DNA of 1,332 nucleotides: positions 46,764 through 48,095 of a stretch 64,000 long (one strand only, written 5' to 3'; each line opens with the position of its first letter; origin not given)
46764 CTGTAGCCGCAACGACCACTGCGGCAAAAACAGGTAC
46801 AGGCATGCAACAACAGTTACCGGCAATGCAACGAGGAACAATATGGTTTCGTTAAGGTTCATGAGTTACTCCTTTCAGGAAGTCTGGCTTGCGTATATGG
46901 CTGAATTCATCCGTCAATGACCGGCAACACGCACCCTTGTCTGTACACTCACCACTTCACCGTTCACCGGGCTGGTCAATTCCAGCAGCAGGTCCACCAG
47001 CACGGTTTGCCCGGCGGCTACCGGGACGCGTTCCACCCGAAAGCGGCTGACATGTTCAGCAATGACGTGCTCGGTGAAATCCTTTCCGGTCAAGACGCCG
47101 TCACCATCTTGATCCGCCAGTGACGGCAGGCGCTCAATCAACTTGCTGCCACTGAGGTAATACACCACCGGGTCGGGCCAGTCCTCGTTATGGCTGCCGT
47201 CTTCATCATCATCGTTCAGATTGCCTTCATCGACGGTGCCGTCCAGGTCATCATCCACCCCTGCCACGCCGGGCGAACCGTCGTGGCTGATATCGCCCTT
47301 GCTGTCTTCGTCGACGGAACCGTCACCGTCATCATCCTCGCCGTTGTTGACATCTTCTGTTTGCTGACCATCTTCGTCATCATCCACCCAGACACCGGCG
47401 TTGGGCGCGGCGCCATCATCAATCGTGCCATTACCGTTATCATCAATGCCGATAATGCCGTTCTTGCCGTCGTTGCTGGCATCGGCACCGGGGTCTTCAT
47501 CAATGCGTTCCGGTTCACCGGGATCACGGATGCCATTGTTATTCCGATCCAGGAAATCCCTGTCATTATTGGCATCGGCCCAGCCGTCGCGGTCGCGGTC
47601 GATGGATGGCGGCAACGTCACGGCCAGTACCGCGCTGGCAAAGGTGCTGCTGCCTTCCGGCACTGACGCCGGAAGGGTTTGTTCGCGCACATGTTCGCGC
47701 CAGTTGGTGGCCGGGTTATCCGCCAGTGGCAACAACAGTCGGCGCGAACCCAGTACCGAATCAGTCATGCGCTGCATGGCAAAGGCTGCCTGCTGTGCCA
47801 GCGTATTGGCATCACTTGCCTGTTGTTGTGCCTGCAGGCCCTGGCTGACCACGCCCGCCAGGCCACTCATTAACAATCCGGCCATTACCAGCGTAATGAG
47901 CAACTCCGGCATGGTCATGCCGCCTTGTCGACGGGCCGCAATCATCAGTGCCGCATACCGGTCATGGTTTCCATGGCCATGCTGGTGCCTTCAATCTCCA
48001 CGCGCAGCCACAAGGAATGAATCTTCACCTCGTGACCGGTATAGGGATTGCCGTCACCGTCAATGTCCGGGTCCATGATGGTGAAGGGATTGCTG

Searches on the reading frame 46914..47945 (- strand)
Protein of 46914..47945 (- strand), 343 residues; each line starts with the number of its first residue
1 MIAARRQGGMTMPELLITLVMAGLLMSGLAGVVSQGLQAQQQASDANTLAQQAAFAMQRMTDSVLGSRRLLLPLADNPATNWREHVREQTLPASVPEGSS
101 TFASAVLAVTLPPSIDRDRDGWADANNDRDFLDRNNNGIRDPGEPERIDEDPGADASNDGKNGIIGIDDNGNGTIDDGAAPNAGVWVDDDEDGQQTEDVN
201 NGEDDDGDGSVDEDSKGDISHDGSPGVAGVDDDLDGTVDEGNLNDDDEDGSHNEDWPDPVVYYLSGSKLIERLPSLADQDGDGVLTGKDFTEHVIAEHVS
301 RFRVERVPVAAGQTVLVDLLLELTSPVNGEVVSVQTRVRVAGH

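Call 7: search_protein_families(library=pfam, proteins=[window:46914-47945:-], max_evalue=0.001)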
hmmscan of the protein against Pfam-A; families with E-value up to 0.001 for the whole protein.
window:46914-47945:- (343 aa): 1 family
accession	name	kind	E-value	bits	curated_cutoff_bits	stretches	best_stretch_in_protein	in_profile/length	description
PF07963.17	N_methyl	-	0.00089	19.2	21.2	0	5-29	2-26/27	Prokaryotic N-terminal methylation motif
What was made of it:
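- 46914..49578 (-): Four prepilin-type genes: GspG-like 49018-49578, GspH-like 48439-48987, 47945-48424 and 46914-47945. N_methyl motifs (call 7).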

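Call 17: search_protein_families(library=ncbifam, proteins=[window:46914-47945:-], max_evalue=0.001)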
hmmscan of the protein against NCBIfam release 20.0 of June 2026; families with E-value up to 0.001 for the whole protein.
window:46914-47945:- (343 aa): 2 families
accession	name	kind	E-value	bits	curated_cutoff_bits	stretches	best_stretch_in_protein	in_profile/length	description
TIGR02596.1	TIGR02596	subfamily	1.5e-05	25.1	70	1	11-59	2-50/196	Verru_Chthon cassette protein D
TIGR02532.1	IV_pilin_GFxxxE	domain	0.00089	19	16.3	0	7-29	1-23/24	prepilin-type N-terminal cleavage/methylation domain-containing protein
